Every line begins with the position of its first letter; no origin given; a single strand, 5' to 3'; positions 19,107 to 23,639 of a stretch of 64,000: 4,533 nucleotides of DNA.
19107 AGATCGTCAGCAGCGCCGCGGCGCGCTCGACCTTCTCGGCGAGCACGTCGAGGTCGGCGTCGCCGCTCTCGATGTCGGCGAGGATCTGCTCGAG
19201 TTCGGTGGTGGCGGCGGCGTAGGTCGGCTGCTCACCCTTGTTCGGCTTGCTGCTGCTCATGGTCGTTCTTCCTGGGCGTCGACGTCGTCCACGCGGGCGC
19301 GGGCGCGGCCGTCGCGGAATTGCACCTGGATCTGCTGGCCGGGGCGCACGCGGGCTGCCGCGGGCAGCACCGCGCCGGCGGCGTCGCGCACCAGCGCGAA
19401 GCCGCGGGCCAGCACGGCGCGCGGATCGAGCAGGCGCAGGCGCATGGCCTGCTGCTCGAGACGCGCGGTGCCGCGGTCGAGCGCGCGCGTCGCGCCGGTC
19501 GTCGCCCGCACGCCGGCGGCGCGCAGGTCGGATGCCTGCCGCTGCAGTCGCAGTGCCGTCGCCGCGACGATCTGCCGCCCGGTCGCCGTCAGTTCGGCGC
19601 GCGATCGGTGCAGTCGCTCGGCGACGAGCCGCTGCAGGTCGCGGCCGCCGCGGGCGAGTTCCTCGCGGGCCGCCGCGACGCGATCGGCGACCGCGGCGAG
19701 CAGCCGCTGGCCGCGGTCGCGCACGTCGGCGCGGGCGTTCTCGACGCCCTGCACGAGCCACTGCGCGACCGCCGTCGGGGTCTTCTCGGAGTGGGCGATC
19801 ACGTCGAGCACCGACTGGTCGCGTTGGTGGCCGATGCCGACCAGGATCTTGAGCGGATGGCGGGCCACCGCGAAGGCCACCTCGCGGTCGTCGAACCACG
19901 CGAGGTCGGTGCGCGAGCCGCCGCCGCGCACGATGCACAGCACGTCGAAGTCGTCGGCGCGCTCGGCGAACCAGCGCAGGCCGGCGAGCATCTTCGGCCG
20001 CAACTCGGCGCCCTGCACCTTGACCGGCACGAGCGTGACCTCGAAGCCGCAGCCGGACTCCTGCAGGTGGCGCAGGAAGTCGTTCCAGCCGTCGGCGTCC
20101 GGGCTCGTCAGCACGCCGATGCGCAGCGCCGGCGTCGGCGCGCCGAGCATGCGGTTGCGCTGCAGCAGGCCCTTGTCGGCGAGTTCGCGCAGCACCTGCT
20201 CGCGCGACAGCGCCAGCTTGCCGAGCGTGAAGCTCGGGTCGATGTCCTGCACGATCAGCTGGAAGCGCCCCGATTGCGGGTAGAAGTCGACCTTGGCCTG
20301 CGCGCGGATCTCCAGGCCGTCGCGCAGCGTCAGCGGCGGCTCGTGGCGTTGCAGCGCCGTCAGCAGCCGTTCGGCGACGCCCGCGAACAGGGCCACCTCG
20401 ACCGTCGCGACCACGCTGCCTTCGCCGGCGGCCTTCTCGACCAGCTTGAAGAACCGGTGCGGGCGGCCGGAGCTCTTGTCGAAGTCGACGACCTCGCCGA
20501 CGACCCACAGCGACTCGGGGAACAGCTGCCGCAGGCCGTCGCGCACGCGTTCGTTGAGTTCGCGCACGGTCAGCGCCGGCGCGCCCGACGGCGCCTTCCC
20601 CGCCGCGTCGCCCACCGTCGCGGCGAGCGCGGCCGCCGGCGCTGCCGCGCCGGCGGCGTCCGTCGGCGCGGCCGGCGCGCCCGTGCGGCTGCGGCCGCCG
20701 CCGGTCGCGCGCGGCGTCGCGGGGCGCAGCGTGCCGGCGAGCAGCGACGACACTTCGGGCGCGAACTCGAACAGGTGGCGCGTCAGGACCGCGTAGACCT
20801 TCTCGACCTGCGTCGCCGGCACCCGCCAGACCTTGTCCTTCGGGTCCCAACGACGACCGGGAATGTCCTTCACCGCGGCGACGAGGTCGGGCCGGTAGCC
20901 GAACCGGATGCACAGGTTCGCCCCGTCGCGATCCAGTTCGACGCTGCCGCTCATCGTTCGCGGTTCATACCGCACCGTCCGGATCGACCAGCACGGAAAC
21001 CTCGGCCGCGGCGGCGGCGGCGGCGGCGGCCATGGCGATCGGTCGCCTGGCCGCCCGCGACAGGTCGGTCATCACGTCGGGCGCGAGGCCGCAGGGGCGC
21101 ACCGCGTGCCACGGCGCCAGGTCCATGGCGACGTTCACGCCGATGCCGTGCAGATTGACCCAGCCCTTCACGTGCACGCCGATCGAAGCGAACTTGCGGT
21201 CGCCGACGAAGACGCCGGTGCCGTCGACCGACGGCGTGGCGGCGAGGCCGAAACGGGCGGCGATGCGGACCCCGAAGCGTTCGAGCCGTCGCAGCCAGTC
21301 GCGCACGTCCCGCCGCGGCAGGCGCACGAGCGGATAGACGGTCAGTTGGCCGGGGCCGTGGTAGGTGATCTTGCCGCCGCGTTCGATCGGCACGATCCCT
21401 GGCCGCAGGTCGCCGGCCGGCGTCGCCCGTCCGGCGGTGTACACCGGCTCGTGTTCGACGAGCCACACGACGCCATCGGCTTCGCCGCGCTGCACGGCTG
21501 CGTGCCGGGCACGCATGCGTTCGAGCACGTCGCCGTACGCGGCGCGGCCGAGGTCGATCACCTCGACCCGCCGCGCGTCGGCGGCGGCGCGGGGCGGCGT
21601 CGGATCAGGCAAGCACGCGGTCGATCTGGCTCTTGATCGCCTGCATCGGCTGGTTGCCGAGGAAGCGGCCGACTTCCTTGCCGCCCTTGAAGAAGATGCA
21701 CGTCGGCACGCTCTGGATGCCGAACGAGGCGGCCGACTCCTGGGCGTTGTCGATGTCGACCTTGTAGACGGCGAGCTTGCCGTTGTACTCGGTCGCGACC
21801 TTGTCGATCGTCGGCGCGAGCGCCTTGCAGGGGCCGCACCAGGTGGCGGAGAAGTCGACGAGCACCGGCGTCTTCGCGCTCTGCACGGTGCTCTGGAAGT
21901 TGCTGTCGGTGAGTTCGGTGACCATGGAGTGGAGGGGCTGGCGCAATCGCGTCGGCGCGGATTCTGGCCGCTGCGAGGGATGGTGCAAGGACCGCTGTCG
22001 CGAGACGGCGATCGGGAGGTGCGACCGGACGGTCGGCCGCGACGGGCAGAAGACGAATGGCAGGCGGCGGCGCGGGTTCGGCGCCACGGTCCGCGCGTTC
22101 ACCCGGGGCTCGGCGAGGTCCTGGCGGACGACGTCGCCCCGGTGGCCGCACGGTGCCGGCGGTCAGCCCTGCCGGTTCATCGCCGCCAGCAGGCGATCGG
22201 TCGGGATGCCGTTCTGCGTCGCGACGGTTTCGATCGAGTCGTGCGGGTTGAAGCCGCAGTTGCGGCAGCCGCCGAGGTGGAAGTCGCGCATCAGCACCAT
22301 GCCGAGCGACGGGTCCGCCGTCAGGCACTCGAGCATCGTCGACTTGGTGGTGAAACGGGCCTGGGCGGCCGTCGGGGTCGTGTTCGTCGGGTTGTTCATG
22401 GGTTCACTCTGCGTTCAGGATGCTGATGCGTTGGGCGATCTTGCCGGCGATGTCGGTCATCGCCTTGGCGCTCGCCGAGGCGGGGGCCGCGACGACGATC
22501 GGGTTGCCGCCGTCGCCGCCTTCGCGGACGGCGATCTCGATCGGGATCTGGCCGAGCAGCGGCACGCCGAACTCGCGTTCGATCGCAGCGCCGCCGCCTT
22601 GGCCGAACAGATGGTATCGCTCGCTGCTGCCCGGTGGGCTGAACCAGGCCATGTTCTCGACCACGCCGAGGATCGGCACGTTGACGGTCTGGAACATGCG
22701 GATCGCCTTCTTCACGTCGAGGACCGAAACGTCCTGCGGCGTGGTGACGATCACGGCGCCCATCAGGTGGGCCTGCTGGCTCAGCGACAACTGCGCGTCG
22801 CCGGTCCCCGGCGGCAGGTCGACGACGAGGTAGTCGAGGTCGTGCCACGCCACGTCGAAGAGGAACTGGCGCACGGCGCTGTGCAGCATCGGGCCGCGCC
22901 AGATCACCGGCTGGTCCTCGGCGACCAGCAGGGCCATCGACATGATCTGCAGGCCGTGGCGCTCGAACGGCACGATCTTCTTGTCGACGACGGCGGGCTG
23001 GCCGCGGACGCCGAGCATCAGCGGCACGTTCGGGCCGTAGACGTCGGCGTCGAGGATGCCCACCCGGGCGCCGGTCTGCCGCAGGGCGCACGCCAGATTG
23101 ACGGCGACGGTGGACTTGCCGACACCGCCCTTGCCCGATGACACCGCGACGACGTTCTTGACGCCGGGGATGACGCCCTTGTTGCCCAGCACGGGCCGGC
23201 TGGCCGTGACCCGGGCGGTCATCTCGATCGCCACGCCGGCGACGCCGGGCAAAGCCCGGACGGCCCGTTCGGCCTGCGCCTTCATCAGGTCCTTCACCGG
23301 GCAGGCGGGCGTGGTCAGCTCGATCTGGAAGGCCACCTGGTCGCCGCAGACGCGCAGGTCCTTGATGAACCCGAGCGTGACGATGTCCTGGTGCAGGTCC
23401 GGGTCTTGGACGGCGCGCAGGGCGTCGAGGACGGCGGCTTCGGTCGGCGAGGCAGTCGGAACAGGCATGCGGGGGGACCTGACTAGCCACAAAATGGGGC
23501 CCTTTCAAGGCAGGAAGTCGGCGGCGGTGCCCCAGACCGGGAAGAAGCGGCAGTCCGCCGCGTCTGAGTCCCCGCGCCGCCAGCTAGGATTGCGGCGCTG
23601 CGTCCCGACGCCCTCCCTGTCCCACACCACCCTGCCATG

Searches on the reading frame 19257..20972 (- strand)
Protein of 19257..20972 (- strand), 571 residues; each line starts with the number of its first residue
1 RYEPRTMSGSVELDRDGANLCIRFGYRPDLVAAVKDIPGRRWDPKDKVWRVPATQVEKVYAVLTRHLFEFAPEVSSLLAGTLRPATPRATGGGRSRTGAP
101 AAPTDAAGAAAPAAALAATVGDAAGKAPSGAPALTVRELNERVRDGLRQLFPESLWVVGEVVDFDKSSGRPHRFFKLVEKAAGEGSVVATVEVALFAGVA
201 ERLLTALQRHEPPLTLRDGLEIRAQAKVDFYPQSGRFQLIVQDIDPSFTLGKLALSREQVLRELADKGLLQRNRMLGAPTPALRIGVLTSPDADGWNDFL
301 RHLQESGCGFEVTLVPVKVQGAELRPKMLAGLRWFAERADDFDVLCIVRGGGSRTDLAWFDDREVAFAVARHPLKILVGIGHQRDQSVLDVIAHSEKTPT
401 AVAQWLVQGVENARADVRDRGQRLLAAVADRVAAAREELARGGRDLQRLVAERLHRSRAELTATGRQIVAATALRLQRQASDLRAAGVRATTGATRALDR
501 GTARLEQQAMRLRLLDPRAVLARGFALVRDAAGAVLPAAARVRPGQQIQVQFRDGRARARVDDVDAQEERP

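Call 49: search_protein_families(library=pfam, max_evalue=0.001, proteins=[window:19257-20972:-])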
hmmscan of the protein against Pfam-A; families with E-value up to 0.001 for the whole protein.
window:19257-20972:- (571 aa): 3 families
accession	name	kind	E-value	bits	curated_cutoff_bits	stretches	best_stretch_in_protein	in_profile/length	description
PF02601.20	Exonuc_VII_L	-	4.7e-60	204.2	35.9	1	269-559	1-314/315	Exonuclease VII, large subunit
PF13742.12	tRNA_anti_2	-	4.8e-17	62.4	27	1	134-245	1-95/95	OB-fold nucleic acid binding domain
PF07443.18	HARP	-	0.00024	21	25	1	22-52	3-33/55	HepA-related protein (HARP)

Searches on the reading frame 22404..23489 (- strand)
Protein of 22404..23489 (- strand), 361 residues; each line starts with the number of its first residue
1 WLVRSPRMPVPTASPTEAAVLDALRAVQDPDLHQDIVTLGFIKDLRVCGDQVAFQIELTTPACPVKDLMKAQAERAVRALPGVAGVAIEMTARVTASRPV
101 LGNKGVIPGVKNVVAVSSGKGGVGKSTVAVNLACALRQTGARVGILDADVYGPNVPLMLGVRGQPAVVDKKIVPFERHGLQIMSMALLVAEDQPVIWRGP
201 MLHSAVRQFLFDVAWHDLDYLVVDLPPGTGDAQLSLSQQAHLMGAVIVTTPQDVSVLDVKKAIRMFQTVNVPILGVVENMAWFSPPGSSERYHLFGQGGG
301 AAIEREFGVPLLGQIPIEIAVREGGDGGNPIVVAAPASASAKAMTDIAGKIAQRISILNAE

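Call 48: search_protein_families(library=pfam, max_evalue=0.001, proteins=[window:22404-23489:-])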
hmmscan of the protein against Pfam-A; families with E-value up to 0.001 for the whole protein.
window:22404-23489:- (361 aa): 6 families
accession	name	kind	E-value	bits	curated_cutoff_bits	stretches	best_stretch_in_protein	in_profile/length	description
PF10609.15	ParA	-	3.9e-99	331.5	27.1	1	110-351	2-245/246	NUBPL iron-transfer P-loop NTPase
PF01883.24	FeS_assembly_P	-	1.1e-23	83.8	23.5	1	17-87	1-72/73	Iron-sulfur cluster assembly protein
PF01656.29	CbiA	-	1.4e-14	54.6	25.4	1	114-322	1-116/125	CobQ/CobB/MinD/ParA nucleotide binding domain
PF13614.12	AAA_31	-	1.7e-09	38.3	27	1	112-151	2-41/177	AAA domain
PF09140.17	MipZ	-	7.2e-09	35.8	20.7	1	113-258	2-135/262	ATPase MipZ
PF00142.24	Fer4_NifH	-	2.2e-05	24.5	25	1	119-169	7-57/271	4Fe-4S iron sulfur cluster binding proteins, NifH/frxC family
